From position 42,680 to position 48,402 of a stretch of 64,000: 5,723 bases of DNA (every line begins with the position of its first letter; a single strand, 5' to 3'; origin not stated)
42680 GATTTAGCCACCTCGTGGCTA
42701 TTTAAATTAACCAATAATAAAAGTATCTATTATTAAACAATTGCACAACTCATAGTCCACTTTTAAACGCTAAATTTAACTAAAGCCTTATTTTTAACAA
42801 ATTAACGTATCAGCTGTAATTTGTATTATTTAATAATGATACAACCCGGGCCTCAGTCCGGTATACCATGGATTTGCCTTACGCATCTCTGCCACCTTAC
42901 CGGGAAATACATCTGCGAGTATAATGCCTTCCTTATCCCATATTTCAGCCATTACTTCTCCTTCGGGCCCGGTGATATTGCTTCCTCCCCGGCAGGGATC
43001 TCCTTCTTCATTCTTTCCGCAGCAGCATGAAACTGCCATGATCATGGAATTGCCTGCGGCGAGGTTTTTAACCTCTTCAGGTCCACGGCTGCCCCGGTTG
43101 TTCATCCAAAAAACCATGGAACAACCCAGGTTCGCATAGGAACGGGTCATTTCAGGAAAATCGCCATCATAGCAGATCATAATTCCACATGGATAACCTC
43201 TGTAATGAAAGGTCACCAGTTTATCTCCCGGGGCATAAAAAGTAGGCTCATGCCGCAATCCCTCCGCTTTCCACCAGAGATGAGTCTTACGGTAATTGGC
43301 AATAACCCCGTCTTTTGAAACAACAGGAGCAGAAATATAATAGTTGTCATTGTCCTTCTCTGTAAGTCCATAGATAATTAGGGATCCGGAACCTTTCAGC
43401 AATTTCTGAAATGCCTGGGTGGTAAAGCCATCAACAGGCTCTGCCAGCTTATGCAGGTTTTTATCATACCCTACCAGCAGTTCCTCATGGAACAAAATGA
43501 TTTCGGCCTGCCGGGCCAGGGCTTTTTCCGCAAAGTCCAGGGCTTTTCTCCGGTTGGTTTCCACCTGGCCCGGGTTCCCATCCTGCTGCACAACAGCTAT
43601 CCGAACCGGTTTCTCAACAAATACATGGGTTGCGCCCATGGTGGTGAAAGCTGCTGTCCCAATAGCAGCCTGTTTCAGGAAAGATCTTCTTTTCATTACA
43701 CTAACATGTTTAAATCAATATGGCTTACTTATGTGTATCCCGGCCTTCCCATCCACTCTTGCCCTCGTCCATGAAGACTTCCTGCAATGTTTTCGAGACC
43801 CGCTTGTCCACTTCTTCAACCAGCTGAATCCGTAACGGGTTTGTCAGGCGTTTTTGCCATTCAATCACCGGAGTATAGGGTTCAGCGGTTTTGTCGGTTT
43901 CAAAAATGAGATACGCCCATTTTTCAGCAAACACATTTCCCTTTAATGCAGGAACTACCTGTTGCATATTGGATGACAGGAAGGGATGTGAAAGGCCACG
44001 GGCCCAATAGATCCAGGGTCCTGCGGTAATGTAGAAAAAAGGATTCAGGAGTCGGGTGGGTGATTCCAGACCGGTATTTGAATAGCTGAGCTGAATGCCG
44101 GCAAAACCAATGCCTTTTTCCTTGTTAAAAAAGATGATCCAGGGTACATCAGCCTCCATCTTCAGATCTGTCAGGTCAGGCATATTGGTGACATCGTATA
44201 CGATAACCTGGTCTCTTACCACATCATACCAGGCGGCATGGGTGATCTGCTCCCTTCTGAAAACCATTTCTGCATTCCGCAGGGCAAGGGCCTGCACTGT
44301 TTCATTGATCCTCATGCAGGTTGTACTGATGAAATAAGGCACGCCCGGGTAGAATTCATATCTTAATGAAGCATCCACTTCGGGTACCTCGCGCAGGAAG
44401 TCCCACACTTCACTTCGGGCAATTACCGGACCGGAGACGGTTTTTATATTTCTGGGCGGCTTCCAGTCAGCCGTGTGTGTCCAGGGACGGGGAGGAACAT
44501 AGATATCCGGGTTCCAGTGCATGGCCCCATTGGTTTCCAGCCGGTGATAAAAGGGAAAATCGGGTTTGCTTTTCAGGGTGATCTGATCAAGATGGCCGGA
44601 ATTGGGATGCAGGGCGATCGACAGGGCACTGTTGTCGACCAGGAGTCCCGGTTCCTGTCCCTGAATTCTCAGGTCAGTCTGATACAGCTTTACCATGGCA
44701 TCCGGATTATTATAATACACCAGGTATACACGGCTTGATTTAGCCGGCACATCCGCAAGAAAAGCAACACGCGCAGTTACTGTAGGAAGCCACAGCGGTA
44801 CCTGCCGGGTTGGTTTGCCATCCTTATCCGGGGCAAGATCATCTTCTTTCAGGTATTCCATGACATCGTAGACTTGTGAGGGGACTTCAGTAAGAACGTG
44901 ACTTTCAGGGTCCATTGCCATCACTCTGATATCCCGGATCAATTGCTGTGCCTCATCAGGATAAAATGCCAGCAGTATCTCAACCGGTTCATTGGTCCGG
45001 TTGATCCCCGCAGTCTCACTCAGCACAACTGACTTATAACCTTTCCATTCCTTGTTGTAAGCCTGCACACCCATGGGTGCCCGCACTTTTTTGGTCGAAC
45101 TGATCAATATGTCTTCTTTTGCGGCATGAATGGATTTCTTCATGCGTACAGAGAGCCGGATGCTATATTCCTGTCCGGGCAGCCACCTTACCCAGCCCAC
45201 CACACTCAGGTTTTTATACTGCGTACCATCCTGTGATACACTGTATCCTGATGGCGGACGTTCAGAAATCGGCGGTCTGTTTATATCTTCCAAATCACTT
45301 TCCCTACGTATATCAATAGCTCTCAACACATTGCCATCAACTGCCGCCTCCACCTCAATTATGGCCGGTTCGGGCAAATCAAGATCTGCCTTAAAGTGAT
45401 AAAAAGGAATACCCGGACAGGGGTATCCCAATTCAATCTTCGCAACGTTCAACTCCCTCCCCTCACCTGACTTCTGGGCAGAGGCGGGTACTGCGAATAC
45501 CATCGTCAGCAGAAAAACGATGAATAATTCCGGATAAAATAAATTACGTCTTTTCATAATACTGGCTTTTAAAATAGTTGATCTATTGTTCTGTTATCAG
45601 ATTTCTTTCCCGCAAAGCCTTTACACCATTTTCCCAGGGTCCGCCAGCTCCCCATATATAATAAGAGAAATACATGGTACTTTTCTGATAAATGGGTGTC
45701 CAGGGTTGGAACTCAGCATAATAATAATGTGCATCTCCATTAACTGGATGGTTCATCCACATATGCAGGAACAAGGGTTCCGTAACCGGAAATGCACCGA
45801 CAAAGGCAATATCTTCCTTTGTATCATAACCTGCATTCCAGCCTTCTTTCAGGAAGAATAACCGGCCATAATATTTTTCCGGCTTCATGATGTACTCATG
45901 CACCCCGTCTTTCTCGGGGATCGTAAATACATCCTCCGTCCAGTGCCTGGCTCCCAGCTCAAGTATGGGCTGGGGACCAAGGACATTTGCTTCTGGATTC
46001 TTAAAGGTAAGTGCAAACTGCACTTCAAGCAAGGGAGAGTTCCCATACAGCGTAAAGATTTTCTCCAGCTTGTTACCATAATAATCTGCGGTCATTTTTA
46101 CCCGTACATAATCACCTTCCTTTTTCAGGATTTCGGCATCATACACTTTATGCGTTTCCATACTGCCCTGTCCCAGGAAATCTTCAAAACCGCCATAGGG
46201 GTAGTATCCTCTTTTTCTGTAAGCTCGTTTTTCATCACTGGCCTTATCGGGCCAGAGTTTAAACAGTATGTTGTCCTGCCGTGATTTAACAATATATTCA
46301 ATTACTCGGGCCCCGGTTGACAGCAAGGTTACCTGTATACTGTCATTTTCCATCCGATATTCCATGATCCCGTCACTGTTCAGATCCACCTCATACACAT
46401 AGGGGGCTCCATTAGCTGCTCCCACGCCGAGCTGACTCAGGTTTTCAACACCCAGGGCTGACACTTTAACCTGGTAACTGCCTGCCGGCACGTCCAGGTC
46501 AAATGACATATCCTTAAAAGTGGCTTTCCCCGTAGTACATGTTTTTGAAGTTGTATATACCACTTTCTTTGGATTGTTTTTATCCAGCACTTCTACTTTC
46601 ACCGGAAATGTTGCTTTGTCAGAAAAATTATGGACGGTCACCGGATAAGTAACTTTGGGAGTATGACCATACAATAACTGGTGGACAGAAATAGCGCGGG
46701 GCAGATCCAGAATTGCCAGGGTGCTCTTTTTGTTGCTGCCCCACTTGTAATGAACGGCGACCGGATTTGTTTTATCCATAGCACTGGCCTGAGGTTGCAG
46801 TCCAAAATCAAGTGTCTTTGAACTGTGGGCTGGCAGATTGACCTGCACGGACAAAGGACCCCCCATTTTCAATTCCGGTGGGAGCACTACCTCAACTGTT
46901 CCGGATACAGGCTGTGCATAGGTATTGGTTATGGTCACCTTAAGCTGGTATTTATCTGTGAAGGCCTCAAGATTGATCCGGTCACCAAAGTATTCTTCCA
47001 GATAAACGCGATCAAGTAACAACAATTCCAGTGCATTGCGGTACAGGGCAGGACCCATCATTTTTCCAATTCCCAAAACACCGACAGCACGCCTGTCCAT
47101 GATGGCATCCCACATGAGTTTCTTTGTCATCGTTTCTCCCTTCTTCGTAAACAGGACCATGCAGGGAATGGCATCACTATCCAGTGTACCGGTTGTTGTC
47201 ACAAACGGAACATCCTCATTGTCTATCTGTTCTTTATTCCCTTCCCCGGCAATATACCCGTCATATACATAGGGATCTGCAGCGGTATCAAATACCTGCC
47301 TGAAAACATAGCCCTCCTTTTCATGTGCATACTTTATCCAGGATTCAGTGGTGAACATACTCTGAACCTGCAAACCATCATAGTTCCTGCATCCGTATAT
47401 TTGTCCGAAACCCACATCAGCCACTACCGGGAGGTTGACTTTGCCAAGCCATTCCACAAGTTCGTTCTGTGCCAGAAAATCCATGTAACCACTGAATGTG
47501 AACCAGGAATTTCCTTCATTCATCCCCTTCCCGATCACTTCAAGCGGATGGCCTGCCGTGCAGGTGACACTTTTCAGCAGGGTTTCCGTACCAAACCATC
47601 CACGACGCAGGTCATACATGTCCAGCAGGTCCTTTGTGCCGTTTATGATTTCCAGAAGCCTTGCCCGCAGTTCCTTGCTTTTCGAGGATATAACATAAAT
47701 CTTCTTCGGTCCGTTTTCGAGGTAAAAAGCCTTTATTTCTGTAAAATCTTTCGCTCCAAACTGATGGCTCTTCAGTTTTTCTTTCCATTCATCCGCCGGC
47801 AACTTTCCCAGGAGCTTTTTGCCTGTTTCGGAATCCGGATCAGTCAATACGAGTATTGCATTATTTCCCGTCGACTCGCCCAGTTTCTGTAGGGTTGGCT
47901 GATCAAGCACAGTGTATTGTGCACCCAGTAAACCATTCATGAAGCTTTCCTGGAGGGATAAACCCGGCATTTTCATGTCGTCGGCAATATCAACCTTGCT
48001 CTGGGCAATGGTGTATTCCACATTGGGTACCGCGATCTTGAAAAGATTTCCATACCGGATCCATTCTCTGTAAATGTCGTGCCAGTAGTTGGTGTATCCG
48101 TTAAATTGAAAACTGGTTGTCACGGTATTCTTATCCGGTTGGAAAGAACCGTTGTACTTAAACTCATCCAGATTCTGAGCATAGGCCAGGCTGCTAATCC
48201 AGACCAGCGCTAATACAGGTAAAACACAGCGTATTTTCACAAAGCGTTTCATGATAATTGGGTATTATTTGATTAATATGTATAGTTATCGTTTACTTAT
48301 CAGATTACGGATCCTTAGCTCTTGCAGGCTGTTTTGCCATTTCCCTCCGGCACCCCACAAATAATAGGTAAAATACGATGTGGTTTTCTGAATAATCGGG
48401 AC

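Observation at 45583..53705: Three tandem ~890-900-aa secreted paralogues with no recognisable family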

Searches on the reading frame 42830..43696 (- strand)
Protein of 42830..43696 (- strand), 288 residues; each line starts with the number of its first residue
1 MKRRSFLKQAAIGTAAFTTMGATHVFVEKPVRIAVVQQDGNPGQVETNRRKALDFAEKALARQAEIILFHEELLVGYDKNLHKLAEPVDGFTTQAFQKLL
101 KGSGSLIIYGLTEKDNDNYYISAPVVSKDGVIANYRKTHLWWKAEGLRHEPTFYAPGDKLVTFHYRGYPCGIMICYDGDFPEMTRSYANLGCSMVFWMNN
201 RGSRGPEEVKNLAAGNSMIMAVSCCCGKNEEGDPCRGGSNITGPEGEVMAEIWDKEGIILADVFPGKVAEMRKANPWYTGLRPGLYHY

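Call 5: search_protein_families(library=pfam, proteins=[window:42830-43696:-], max_evalue=0.001)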
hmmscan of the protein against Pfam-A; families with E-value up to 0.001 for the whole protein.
window:42830-43696:- (288 aa): 1 family
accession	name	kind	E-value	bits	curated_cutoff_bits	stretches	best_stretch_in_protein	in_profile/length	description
PF00795.27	CN_hydrolase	-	6.2e-32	111.4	23.2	1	32-273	1-256/256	Carbon-nitrogen hydrolase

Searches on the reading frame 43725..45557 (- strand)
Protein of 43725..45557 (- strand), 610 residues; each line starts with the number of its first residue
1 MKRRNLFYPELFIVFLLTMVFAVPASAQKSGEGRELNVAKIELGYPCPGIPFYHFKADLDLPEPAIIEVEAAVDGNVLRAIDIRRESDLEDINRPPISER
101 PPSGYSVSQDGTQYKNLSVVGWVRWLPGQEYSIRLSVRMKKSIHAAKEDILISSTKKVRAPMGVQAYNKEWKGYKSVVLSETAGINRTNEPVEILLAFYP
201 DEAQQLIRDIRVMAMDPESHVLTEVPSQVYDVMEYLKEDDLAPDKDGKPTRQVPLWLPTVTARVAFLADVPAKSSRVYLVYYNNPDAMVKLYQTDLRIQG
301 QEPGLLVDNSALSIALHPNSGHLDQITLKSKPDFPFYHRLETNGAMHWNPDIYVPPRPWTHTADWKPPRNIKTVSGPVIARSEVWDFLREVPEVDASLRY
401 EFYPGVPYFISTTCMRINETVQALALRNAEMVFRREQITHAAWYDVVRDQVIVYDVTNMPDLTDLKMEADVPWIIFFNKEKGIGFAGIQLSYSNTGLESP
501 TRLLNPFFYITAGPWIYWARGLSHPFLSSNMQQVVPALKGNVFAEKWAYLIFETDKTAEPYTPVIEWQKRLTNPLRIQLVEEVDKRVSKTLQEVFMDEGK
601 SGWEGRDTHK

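Call 4: search_protein_families(library=pfam, proteins=[window:43725-45557:-], max_evalue=1)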
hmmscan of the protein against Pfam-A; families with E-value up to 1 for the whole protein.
window:43725-45557:- (610 aa): 0 families

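Call 6: search_protein_families(library=ncbifam, proteins=[window:43725-45557:-], max_evalue=1)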
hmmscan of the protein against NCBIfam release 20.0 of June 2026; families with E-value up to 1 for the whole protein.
window:43725-45557:- (610 aa): 0 families

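Call 29: find_homologous_proteins(query=window:43725-45557:-, max_evalue=0.001)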
Query window:43725-45557:- (610 aa): 799 proteins with E <= 0.001 among 8000 candidates; the best 120 are listed.
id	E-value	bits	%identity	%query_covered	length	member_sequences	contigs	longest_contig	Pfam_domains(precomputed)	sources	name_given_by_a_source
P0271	0.0e+0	1361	96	100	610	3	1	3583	-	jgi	jgi:hypothetical protein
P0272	0.0e+0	1312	91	100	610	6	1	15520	-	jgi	jgi:hypothetical protein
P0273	0.0e+0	1271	88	100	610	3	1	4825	-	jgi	-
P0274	0.0e+0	1178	80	100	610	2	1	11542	-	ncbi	-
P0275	0.0e+0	1174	80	100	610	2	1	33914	-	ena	-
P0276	0.0e+0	1165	80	100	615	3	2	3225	-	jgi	jgi:hypothetical protein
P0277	0.0e+0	1164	80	100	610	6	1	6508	-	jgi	-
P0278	0.0e+0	1154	79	100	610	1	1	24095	-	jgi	jgi:hypothetical protein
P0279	0.0e+0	1151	78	100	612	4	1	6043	-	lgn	-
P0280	0.0e+0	1149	79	100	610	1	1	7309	-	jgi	jgi:hypothetical protein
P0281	0.0e+0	1148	79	100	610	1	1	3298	-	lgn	-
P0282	0.0e+0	1144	78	100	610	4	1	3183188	-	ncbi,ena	-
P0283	0.0e+0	1143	78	100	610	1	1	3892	-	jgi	jgi:hypothetical protein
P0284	0.0e+0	1143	79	100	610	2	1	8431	-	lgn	-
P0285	0.0e+0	1143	79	100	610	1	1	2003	-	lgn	-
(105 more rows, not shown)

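Call 53: search_solved_structures(query=A5, max_evalue=10, show_alignments=2)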
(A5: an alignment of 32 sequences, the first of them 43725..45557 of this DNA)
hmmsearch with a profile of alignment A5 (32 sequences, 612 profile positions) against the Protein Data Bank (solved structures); distinct sequences matched with E-value up to 10: 3.
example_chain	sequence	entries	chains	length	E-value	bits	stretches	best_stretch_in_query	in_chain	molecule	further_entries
9ydx_Aa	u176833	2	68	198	0.18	13.3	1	42-150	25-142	Flagellar M-ring protein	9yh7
4kyr_A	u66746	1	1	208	1.6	10.2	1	444-491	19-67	Phosphoglucan phosphatase LSF2, chloroplastic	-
4kyq_A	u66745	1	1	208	1.6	10.2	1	444-491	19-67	Phosphoglucan phosphatase LSF2, chloroplastic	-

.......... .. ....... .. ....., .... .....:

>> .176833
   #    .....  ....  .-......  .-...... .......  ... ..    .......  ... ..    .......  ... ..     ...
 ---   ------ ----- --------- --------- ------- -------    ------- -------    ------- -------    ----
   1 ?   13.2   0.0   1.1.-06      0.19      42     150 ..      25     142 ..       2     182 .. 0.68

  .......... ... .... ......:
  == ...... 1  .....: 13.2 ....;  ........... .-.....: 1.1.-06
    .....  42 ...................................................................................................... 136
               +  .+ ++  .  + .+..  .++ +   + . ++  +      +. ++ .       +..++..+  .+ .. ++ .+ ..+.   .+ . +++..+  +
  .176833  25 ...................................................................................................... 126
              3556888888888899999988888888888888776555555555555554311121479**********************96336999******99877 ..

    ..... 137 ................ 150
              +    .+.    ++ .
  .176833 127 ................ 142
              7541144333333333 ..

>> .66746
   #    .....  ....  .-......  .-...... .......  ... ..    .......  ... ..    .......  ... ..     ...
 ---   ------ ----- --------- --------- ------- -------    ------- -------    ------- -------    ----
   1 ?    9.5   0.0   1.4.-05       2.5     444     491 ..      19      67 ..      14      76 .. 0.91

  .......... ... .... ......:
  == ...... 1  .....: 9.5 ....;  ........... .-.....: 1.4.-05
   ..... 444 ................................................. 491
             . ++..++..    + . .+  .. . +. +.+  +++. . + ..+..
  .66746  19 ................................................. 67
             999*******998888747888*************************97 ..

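Call 68: search_protein_families(library=pfam, alignment_id=A5, max_evalue=5)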
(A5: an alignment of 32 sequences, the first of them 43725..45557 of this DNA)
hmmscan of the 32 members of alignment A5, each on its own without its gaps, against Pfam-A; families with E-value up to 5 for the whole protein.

A. member 1, window:43725-45557:- (610 aa): 0 families

B. families by the number of members that match (of 32 scanned): 4 families
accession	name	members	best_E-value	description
PF17718.6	DUF5563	2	0.034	Family of unknown function (DUF5563)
PF17481.7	Phage_sheath_domII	1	0.071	Phage tail sheath protein beta-sandwich domain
PF20799.2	PIMT_C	1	0.073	Protein-L-isoaspartyl O-methyltransferase, C-terminal domain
PF24769.1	At2g29880_C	1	0.079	At2g29880 C-terminal domain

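Call 81: find_related_loci(query=A5, collection=metagenome_contigs, flank=6000)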
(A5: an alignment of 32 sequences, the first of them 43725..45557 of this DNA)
Query A5 (610 aa) in metagenome_contigs; peptide patterns used: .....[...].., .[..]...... (x = any residue, [..] = any of these).
431 stretches matched a pattern; 333 encode a relative of the query (tblastn E <= 1e-3); the best 80 are kept; 80 distinct loci.
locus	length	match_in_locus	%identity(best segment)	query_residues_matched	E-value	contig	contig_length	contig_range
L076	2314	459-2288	90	1-610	0e+0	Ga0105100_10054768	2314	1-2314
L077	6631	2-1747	85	29-610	0e+0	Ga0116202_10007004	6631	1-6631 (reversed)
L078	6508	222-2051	80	1-610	0e+0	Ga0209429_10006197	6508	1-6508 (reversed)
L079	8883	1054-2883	78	1-610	0e+0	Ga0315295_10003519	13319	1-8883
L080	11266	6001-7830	78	1-610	0e+0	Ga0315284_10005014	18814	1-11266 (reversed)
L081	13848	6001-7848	78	1-610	0e+0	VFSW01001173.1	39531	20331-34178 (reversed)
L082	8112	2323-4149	78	1-610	0e+0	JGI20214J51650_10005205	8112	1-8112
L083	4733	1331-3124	78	13-610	0e+0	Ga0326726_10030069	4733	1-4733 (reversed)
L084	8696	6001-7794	79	13-610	0e+0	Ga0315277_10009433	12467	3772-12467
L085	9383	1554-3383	77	1-610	0e+0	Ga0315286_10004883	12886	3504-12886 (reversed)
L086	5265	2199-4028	77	1-610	0e+0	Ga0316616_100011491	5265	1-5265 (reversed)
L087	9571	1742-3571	77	1-610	0e+0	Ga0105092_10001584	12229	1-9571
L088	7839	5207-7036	77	1-610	0e+0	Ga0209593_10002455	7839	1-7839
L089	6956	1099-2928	75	1-610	0e+0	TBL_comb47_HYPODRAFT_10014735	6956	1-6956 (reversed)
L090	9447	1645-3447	76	10-610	0e+0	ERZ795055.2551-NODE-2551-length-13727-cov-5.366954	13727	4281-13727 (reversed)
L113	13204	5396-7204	68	1-604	0e+0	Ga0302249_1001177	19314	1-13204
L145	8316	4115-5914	65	11-610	0e+0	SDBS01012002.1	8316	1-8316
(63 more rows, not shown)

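Call 85: search_protein_families(library=pfam, proteins=[L113:4136-5353:+, L113:7520-8725:+, L113:8863-10089:+, L113:10100-11893:+, L113:523-3900:-, L145:1792-3990:-, L145:5921-7000:+, L145:513-1718:-], max_evalue=0.001)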
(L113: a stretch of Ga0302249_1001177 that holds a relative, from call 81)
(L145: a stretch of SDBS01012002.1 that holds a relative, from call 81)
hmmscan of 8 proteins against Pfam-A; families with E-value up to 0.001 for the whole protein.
L113:4136-5353:+ (405 aa): 1 family
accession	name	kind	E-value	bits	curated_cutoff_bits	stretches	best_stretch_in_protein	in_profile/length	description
PF00728.28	Glyco_hydro_20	-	6.9e-14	52.4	22.3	1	111-328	74-270/348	Glycosyl hydrolase family 20, catalytic domain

L113:7520-8725:+ (401 aa): 1 family
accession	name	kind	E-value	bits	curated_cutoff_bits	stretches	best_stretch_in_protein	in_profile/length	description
PF00150.24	Cellulase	-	6.4e-33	114.8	23.5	1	91-378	23-270/272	Cellulase (glycosyl hydrolase family 5)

L113:8863-10089:+ (408 aa): 1 family
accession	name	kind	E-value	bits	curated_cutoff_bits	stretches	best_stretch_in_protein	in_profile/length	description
PF00728.28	Glyco_hydro_20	-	1.4e-14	54.7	22.3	1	111-324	70-263/348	Glycosyl hydrolase family 20, catalytic domain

L113:10100-11893:+ (597 aa): 1 family
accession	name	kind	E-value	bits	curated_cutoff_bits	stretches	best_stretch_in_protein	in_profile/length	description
PF16586.11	DUF5060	-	4.9e-15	56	27.2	1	37-110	2-69/70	Domain of unknown function (DUF5060)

L113:523-3900:- (1125 aa): 4 families
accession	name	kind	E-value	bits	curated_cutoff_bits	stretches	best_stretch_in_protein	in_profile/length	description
PF13517.12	FG-GAP_3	-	4.6e-79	261.4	26.9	9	79-142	1-61/61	FG-GAP-like repeat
PF01839.29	FG-GAP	-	2.6e-24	85.1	22.1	0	652-671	2-21/37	FG-GAP repeat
PF07593.17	UnbV_ASPIC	-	1.5e-17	63.7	23.4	1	535-599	4-68/68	ASPIC and UnbV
PF16743.10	PliI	-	9.7e-06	25.7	27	0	820-845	53-78/123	Periplasmic lysozyme inhibitor of I-type lysozyme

L145:1792-3990:- (732 aa): 4 families
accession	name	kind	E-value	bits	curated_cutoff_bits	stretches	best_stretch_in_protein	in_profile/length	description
PF00884.28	Sulfatase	-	2.1e-14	54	25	1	134-276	142-300/301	Sulfatase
PF01663.27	Phosphodiest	-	5.4e-14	53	23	1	181-231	173-224/342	Type I phosphodiesterase / nucleotide pyrophosphatase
PF00657.28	Lipase_GDSL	-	1.1e-09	39.2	23.6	1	485-711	5-207/208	GDSL-like Lipase/Acylhydrolase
PF13472.12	Lipase_GDSL_2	-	1.1e-05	26.4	32.9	1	552-705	36-176/178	GDSL-like Lipase/Acylhydrolase family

L145:5921-7000:+ (359 aa): 1 family
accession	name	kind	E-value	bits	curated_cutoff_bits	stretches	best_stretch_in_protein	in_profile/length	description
PF01208.23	URO-D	-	8.8e-10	38.6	23.9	1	174-336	163-325/346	Uroporphyrinogen decarboxylase (URO-D)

L145:513-1718:- (401 aa): 2 families
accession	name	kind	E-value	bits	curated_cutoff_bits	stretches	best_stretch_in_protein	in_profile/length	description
PF13088.12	BNR_2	-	1.1e-15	58.1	31.4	1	168-372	83-270/277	BNR repeat-like domain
PF02012.26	BNR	-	1.6e-05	24.6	27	0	98-108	2-12/12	BNR/Asp-box repeat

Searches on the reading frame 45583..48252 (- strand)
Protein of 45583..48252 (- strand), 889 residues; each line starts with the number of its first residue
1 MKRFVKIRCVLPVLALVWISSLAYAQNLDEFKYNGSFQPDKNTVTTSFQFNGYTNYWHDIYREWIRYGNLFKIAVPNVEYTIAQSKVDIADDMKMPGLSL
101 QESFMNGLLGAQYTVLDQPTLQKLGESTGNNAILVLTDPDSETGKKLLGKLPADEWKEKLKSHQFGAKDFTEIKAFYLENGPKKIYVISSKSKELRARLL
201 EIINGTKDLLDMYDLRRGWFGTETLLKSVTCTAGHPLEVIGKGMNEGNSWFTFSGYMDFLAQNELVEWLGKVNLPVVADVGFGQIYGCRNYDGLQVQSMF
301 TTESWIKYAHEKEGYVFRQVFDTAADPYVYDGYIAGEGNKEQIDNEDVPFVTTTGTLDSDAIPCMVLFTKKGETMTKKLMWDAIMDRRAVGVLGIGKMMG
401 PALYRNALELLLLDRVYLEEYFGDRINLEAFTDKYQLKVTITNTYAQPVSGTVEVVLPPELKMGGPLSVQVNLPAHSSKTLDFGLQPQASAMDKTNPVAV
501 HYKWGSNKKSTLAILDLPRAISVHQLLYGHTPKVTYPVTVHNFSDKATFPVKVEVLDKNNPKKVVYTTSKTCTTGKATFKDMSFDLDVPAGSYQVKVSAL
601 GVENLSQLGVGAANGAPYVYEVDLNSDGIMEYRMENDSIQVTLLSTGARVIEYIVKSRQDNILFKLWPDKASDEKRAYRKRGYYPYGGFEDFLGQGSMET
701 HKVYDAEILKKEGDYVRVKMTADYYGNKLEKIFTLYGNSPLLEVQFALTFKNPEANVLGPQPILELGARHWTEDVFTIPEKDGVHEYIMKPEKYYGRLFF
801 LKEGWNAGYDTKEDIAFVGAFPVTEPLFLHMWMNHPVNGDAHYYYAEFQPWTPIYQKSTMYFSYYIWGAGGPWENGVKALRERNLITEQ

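Call 4: search_protein_families(library=pfam, proteins=[window:45583-48252:-], max_evalue=1)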
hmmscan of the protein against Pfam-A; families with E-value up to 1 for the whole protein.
window:45583-48252:- (889 aa): 2 families
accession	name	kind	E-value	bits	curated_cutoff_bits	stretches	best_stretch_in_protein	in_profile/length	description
PF13620.12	CarboxypepD_reg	-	0.047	14.5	32.3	1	583-624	39-81/82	Carboxypeptidase regulatory-like domain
PF17957.7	Big_7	-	0.14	13.3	24.1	0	534-597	5-70/70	Bacterial Ig domain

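Call 6: search_protein_families(library=ncbifam, proteins=[window:45583-48252:-], max_evalue=1)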
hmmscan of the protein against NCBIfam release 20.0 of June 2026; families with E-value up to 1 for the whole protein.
window:45583-48252:- (889 aa): 0 families
